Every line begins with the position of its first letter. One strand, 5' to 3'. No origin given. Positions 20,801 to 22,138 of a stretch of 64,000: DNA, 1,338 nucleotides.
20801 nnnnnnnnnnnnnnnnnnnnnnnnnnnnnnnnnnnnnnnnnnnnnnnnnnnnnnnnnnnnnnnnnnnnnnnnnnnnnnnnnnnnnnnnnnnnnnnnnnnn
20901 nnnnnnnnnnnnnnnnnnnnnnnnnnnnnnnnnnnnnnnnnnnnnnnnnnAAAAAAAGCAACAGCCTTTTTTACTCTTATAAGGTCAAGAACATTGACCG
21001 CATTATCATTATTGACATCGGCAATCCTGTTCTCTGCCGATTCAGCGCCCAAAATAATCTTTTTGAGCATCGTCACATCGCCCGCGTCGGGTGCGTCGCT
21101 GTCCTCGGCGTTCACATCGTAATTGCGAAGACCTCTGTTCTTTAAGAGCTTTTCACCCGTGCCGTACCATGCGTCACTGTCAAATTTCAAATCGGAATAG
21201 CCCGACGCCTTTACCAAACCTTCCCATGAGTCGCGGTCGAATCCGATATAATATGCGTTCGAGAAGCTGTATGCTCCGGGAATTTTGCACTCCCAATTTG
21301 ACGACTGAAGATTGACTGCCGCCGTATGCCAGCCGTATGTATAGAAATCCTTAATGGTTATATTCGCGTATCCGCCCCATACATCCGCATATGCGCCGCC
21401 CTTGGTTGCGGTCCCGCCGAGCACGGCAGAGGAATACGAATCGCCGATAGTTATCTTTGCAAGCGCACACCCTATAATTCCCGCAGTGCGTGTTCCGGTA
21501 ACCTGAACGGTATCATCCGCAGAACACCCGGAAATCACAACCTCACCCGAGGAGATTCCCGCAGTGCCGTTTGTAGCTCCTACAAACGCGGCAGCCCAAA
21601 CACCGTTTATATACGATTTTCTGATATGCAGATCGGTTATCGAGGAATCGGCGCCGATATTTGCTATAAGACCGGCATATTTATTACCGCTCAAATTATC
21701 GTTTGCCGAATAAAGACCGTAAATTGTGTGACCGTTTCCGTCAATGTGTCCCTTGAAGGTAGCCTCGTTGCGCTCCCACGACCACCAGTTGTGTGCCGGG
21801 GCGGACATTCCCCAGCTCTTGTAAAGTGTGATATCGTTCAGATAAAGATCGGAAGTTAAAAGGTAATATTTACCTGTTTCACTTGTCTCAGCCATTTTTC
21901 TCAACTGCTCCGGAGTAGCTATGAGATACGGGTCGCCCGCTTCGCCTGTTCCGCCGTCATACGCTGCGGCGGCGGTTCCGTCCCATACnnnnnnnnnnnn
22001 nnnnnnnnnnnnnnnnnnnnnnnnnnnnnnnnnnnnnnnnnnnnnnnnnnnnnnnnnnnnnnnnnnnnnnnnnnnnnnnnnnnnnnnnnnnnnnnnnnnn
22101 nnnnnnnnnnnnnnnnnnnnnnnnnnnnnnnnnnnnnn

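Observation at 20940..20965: T8 slippery tract joins the 709-aa GLUG/dockerin protein to a leaderless GH16 in the -1 frame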

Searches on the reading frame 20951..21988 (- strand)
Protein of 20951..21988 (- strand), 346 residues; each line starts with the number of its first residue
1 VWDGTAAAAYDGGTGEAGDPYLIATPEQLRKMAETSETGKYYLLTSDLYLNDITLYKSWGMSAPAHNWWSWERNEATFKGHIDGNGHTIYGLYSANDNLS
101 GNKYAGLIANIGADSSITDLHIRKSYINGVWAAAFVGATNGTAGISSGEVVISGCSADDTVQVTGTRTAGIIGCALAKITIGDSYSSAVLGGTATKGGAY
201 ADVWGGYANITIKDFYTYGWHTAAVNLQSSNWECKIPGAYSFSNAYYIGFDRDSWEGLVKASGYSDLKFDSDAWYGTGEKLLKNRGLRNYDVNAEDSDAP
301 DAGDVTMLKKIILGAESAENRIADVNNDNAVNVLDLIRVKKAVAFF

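Call 60: find_homologous_proteins(query=window:20951-21988:-, max_evalue=1e-10)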
Query seq(346 aa) (346 aa): 1 proteins with E <= 1e-10 among 2690 candidates.
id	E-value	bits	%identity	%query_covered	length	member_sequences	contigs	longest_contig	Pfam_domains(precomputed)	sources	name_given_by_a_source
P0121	7.2e-123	428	98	57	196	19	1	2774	PF00404.25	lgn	-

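Call 62: list_cluster_members(proteins=[P0121, P0001, P0005])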
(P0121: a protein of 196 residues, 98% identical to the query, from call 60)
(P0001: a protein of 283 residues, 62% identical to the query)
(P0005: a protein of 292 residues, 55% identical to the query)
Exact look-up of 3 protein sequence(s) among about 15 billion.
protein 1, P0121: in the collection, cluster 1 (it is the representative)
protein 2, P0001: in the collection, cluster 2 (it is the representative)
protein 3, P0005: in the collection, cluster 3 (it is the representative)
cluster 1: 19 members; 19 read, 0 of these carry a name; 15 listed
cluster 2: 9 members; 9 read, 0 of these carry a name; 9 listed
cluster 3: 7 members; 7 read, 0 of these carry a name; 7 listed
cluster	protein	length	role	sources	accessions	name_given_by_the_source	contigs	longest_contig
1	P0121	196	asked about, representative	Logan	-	-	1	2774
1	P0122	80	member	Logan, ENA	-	-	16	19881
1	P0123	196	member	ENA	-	-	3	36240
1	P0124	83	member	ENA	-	-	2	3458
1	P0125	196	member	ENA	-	-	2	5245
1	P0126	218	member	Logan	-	-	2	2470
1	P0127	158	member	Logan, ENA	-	-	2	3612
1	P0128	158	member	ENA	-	-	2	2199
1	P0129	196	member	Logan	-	-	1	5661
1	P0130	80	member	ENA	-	-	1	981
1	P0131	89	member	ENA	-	-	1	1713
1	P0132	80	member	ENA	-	-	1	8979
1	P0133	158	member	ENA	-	-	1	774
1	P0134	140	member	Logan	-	-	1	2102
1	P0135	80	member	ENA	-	-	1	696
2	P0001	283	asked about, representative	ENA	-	-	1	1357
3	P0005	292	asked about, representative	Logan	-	-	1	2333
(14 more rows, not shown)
